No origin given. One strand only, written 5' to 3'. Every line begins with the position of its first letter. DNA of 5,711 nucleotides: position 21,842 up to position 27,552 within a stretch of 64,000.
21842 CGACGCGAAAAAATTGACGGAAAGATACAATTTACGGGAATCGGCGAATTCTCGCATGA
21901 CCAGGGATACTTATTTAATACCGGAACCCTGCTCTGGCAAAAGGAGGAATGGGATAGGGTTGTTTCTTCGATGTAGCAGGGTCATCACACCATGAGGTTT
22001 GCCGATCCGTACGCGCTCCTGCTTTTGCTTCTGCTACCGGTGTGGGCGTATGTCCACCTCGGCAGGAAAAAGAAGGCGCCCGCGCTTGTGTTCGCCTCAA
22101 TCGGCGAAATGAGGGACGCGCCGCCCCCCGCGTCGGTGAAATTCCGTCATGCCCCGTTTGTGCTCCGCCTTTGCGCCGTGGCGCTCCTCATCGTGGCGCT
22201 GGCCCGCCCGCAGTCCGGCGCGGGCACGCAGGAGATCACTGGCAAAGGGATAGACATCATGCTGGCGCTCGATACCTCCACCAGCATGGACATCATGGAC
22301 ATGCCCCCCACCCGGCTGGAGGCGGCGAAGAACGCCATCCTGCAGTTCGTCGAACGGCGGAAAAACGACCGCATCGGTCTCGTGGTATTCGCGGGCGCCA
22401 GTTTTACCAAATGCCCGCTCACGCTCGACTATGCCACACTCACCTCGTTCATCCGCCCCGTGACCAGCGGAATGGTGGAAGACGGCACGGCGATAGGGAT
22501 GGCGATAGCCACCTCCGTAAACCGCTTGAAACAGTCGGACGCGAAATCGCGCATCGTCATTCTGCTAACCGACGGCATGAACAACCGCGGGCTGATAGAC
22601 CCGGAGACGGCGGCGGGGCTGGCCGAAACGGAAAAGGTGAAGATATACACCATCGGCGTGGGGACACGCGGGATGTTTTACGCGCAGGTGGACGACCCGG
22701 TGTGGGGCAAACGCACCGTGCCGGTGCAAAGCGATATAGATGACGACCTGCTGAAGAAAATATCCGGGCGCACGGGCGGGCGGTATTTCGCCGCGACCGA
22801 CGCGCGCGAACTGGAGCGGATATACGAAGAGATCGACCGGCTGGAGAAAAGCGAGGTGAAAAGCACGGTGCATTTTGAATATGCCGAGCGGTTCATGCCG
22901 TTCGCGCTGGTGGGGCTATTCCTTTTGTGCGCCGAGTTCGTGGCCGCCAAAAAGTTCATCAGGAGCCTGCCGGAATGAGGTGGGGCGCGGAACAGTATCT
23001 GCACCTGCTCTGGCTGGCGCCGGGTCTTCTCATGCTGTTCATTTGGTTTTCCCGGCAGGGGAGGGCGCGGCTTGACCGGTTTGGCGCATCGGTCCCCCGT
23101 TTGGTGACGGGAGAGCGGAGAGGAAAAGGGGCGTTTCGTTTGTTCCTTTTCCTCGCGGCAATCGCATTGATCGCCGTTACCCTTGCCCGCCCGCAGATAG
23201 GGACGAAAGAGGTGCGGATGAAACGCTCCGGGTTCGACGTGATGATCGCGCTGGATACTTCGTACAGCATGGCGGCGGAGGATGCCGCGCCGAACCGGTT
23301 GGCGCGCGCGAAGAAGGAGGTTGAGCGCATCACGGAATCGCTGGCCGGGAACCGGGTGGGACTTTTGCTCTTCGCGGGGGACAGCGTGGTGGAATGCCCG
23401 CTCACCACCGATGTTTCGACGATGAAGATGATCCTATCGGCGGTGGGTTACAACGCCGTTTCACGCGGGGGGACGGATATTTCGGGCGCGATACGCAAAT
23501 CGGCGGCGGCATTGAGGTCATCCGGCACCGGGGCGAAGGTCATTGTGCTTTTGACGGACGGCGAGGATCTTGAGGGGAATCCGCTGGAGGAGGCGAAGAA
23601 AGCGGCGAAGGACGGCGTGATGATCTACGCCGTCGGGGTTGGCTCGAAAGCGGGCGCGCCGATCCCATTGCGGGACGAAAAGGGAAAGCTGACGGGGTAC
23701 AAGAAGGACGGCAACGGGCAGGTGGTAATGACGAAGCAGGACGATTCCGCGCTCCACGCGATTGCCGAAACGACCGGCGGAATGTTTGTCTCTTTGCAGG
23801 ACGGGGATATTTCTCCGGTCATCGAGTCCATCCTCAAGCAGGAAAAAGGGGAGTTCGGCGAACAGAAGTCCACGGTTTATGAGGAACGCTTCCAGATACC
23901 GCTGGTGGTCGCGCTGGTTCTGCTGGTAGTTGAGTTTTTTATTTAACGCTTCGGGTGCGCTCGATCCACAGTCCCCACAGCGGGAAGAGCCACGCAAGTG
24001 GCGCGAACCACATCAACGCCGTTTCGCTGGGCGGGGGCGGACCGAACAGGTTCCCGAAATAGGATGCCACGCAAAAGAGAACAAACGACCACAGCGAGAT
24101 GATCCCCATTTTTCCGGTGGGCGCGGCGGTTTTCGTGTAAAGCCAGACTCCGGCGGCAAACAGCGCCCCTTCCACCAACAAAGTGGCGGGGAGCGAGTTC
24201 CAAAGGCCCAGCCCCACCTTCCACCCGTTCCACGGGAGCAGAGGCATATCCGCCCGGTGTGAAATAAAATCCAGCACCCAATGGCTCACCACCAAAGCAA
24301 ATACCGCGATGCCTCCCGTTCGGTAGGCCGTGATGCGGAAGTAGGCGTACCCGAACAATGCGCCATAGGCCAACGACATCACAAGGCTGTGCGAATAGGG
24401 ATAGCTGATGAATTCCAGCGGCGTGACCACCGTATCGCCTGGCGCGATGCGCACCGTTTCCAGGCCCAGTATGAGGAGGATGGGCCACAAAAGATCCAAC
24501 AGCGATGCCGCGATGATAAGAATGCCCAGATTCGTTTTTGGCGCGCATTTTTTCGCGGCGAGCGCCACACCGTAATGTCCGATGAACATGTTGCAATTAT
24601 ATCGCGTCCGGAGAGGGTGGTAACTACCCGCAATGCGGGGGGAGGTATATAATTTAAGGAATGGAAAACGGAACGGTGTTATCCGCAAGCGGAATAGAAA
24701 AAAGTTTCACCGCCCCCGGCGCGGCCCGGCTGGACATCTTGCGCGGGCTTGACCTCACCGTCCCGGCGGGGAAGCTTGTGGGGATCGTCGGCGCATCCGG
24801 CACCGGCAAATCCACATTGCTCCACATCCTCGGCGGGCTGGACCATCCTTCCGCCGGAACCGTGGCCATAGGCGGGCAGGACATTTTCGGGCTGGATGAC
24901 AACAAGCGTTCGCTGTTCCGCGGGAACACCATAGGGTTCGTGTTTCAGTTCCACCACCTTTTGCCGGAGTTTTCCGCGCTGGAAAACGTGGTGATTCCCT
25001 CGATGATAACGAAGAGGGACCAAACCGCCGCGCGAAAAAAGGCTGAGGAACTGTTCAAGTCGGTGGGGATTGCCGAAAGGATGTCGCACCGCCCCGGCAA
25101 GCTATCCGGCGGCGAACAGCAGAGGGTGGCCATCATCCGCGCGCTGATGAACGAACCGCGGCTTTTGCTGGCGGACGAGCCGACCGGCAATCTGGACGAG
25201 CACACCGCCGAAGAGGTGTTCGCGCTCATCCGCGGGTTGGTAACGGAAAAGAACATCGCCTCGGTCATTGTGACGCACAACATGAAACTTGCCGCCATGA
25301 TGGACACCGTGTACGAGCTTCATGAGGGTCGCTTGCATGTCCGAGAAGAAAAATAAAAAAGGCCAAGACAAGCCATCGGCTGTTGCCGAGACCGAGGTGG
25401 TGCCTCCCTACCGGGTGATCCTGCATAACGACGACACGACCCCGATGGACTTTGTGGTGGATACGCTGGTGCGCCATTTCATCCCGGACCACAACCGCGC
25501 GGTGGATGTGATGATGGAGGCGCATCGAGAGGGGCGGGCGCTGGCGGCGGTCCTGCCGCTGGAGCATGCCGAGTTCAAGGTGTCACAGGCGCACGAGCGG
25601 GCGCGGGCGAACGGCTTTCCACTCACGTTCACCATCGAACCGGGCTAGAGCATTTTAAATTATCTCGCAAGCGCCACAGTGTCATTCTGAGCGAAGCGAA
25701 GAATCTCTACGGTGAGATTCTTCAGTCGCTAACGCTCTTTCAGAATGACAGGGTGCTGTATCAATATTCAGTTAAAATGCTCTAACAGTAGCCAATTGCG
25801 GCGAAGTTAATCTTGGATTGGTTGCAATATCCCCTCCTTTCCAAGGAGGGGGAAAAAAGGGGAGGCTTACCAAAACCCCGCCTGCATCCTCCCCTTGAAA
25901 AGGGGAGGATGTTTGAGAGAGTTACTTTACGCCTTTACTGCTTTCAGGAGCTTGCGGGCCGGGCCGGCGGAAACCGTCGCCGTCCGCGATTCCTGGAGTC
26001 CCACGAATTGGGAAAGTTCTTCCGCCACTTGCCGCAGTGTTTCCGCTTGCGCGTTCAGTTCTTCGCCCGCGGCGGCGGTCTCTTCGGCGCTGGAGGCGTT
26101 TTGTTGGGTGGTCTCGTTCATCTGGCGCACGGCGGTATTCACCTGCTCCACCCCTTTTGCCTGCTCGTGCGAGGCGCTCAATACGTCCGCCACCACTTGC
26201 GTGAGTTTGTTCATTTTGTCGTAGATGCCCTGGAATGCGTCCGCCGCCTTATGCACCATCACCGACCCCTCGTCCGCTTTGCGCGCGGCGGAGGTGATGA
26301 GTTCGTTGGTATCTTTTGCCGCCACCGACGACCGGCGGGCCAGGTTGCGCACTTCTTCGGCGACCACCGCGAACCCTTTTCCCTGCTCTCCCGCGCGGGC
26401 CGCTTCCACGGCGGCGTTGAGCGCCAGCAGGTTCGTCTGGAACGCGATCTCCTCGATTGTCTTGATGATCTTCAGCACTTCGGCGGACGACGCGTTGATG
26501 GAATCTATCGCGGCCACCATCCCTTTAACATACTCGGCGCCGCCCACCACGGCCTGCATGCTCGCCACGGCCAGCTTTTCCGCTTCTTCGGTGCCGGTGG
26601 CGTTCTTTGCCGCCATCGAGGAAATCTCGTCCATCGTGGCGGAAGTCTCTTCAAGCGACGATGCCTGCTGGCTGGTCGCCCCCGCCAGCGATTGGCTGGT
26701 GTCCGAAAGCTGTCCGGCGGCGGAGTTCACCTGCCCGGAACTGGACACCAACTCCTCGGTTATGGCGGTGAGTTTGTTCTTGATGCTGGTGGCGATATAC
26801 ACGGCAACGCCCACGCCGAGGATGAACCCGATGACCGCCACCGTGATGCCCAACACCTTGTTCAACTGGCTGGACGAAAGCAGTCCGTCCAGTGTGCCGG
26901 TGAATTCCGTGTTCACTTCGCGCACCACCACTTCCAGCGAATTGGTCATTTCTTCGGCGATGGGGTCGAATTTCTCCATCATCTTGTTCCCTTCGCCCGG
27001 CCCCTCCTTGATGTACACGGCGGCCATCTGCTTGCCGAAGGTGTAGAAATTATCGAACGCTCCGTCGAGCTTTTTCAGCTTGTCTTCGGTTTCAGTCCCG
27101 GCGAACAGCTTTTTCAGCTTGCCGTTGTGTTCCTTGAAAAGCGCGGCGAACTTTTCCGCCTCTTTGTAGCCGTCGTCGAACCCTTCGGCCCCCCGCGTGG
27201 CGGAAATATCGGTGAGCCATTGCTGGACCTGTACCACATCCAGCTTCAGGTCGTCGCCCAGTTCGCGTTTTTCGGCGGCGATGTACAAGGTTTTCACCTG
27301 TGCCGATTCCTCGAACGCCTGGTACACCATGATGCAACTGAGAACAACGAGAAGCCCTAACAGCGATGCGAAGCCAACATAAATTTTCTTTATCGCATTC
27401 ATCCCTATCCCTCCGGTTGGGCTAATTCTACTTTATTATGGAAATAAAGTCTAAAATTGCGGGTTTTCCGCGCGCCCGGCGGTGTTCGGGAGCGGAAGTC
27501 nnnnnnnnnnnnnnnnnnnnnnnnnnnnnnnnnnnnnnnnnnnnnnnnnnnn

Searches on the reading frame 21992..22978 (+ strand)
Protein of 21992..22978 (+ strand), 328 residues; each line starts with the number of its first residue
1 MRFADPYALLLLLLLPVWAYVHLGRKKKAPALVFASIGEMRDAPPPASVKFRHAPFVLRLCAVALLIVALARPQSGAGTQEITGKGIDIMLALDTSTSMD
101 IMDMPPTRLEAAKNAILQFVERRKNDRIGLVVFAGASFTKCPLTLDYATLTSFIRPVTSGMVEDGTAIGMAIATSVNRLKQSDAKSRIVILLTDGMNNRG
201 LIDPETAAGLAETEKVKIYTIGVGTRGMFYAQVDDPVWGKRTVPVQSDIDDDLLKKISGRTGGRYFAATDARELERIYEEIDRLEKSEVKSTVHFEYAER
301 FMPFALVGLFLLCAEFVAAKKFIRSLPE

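Call 7: search_protein_families(library=pfam, proteins=[window:21992-22978:+], max_evalue=0.001)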
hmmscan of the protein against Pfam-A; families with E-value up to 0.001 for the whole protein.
window:21992-22978:+ (328 aa): 5 families
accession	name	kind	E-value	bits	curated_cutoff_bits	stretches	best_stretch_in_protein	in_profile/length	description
PF00092.34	VWA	-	1.1e-20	75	23.8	1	88-279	1-173/174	von Willebrand factor type A domain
PF13519.12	VWA_2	-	8.6e-20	71.8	27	1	89-195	1-106/107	von Willebrand factor type A domain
PF07584.16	BatA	-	7.8e-12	45.9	25.9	1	1-73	1-77/77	Aerotolerance regulator N-terminal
PF01882.25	DUF58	-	1.1e-05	25.2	23.4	1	87-198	36-146/216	Protein of unknown function DUF58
PF06707.17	DUF1194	-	0.00013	21.8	27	0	153-226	80-157/206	Protein of unknown function (DUF1194)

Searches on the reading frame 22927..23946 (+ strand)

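Call 7: search_protein_families(library=pfam, proteins=[window:22927-23946:+], max_evalue=0.001)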
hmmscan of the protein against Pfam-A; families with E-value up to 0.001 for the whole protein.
window:22927-23946:+ (339 aa): 3 families
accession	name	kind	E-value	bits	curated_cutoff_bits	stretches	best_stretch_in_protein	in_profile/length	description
PF13519.12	VWA_2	-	9.1e-21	74.9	27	1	105-213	1-107/107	von Willebrand factor type A domain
PF00092.34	VWA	-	2.1e-20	74.1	23.8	1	104-248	1-140/174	von Willebrand factor type A domain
PF06707.17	DUF1194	-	0.00078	19.2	27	0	176-242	88-158/206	Protein of unknown function (DUF1194)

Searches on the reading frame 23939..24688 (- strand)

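Call 7: search_protein_families(library=pfam, proteins=[window:23939-24688:-], max_evalue=0.001)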
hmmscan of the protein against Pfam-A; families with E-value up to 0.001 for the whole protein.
window:23939-24688:- (249 aa): 1 family
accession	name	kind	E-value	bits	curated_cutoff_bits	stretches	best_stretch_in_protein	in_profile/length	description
PF04307.19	YdjM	-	3.6e-05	23.8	29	1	98-207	64-166/176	YdjM inner membrane protein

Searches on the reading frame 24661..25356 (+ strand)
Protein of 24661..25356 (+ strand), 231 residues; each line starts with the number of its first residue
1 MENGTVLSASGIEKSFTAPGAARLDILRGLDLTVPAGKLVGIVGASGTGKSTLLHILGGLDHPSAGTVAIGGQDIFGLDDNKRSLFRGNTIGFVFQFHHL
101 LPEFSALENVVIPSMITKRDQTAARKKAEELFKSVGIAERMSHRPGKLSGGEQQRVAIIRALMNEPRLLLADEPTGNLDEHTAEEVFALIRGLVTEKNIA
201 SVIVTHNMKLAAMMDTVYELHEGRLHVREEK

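Call 7: search_protein_families(library=pfam, proteins=[window:24661-25356:+], max_evalue=0.001)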
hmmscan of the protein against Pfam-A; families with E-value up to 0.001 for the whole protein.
window:24661-25356:+ (231 aa): 2 families
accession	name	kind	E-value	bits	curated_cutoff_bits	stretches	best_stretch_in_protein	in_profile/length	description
PF00005.33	ABC_tran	-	1.3e-34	120.1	25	1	27-175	1-136/137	ABC transporter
PF02463.25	SMC_N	-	9.2e-05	22.4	40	0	120-221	115-212/220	RecF/RecN/SMC N terminal domain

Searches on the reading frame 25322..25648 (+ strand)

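Call 7: search_protein_families(library=pfam, proteins=[window:25322-25648:+], max_evalue=0.001)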
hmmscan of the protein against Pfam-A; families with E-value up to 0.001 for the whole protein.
window:25322-25648:+ (108 aa): 1 family
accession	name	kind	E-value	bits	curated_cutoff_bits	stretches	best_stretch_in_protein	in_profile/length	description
PF02617.22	ClpS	-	1.9e-26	92.1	23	1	28-104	4-80/80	ATP-dependent Clp protease adaptor protein ClpS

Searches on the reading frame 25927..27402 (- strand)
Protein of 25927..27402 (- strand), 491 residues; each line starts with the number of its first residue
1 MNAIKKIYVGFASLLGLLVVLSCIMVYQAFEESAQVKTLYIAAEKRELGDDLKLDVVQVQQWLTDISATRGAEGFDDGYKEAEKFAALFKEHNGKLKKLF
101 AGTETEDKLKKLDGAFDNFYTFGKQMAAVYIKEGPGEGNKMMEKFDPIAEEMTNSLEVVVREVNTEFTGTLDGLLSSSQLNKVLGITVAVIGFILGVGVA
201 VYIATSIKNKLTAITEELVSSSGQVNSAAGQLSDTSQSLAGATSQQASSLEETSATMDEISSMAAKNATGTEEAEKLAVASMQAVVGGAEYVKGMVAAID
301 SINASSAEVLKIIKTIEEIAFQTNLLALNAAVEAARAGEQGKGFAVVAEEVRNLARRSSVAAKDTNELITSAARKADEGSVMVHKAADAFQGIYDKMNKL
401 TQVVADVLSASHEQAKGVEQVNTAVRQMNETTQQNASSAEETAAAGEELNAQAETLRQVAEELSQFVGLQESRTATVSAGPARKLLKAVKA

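Call 6: search_protein_families(library=pfam, proteins=[window:25927-27402:-], max_evalue=0.001)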
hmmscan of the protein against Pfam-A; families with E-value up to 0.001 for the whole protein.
window:25927-27402:- (491 aa): 1 family
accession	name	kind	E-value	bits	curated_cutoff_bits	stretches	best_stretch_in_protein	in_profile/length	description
PF00015.26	MCPsignal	-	3.7e-44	151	34.6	1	279-431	6-171/172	Methyl-accepting chemotaxis protein (MCP) signalling domain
